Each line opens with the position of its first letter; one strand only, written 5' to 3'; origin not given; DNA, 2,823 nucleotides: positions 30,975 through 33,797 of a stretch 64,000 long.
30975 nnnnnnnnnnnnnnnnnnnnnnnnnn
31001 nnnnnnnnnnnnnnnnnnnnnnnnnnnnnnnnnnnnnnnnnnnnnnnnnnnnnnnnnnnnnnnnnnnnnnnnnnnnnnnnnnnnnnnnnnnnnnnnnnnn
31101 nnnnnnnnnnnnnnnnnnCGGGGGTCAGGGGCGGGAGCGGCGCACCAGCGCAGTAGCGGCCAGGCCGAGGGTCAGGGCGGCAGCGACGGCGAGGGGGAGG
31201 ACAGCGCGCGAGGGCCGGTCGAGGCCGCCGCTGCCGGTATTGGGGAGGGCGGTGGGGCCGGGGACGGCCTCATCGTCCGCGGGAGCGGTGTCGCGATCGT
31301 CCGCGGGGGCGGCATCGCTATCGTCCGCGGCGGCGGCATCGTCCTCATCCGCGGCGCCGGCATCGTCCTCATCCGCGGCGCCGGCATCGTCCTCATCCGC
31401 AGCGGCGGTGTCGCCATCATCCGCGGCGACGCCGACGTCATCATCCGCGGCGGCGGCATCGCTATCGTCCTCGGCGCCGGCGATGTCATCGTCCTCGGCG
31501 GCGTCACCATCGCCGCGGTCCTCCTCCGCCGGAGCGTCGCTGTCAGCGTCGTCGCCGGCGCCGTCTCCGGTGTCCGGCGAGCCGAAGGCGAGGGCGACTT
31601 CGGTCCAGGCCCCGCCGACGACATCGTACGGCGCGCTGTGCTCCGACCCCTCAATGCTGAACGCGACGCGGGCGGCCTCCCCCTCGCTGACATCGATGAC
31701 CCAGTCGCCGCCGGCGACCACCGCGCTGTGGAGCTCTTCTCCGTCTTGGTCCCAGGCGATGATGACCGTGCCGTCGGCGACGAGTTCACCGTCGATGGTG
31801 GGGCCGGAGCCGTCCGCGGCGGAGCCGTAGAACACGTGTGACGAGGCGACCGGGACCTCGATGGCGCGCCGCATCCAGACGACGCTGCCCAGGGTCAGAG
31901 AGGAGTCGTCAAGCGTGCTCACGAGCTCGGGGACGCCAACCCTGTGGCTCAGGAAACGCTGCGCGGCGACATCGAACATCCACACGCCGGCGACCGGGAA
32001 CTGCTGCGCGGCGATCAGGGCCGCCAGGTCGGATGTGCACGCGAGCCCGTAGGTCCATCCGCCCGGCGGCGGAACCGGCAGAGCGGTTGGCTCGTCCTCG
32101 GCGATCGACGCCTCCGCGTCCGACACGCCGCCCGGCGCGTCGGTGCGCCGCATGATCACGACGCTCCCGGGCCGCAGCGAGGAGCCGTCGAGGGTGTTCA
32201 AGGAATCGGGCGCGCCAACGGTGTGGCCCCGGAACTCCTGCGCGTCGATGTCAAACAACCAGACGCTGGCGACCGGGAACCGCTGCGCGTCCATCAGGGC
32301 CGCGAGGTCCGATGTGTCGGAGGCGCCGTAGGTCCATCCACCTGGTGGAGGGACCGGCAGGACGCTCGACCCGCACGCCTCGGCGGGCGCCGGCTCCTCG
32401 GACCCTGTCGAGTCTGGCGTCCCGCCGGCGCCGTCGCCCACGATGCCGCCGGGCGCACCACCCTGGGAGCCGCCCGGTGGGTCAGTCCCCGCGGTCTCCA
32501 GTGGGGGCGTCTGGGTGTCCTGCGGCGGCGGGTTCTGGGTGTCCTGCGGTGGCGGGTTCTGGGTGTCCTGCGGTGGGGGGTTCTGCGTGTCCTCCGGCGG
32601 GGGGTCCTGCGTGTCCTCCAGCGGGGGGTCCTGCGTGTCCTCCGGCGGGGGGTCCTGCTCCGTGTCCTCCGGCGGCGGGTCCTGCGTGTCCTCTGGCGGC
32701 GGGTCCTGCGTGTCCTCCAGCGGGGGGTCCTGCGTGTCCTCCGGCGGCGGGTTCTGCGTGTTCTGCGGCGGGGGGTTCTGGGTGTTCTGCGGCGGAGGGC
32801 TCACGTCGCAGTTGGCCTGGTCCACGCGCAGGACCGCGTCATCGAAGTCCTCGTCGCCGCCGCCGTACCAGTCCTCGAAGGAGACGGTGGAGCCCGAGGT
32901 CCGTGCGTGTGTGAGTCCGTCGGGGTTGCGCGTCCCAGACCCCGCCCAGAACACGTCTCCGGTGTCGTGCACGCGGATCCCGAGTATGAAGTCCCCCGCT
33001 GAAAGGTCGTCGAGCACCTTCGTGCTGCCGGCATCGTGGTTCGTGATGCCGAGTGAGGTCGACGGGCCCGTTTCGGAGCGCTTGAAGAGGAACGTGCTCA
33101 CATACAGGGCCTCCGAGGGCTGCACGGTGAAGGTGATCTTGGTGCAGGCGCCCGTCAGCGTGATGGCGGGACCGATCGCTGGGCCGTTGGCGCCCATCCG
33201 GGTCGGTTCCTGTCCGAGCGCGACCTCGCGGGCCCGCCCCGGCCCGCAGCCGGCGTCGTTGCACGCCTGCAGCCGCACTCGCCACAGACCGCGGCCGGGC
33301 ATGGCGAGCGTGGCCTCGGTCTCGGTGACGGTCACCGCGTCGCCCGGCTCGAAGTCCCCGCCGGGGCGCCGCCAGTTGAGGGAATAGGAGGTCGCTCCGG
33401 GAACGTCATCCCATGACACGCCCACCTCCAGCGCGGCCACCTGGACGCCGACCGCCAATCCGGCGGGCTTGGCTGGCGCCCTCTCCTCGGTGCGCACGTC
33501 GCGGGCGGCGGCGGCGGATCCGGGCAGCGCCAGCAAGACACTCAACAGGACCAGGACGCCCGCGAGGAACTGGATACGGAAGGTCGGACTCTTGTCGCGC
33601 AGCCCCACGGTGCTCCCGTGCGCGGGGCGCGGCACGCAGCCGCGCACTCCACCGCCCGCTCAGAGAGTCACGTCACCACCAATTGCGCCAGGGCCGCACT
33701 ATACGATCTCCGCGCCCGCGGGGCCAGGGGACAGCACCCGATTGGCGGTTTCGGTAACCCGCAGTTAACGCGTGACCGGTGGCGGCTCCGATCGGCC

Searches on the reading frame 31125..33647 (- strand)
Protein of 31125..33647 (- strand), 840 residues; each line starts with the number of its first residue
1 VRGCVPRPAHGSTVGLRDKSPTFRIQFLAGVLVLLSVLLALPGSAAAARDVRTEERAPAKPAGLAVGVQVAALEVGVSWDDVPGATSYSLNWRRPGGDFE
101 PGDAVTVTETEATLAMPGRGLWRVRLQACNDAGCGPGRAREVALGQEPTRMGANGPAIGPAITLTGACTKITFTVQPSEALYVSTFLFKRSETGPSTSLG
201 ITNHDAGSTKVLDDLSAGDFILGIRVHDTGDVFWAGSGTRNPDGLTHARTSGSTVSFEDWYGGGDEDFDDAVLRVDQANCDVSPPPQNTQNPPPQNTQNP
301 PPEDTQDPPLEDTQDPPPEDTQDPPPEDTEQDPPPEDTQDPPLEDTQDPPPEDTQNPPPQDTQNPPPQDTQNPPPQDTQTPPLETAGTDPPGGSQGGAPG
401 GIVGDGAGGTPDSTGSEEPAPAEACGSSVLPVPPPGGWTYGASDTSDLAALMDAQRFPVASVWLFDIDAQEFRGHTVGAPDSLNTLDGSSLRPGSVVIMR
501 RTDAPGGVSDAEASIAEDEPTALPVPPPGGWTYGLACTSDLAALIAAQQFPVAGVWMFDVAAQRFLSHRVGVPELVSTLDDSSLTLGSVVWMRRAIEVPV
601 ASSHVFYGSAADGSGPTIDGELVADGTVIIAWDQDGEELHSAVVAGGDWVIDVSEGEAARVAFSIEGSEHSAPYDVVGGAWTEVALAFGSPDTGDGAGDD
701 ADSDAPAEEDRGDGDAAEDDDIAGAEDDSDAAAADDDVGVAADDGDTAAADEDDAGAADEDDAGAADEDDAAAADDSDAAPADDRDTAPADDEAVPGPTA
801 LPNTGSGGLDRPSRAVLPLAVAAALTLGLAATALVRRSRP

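Call 3: search_protein_families(library=pfam, proteins=[window:31125-33647:-], max_evalue=1)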
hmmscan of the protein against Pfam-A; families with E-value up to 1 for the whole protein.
window:31125-33647:- (840 aa): 2 families
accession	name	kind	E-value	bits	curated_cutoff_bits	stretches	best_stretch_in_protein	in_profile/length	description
PF13448.11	DUF4114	-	2.3e-05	25.7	27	1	241-277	39-84/85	Domain of unknown function (DUF4114)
PF08329.16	ChitinaseA_N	-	0.04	14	21.2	1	73-143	38-106/133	Chitinase A, N-terminal domain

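Call 4: search_protein_families(library=ncbifam, proteins=[window:31125-33647:-], max_evalue=1)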
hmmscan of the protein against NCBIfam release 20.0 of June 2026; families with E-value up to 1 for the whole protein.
window:31125-33647:- (840 aa): 0 families

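Call 5: search_protein_families(library=padloc, proteins=[window:31125-33647:-], max_evalue=1)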
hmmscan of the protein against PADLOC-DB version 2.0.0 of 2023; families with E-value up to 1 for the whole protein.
window:31125-33647:- (840 aa): 0 families

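Call 6: search_protein_families(library=phrogs, proteins=[window:31125-33647:-], max_evalue=1)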
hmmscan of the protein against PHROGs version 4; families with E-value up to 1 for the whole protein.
window:31125-33647:- (840 aa): 1 family
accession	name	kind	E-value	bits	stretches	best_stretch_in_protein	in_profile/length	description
phrog_7440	-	tail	0.0076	16.3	1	47-137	241-326/354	major tail protein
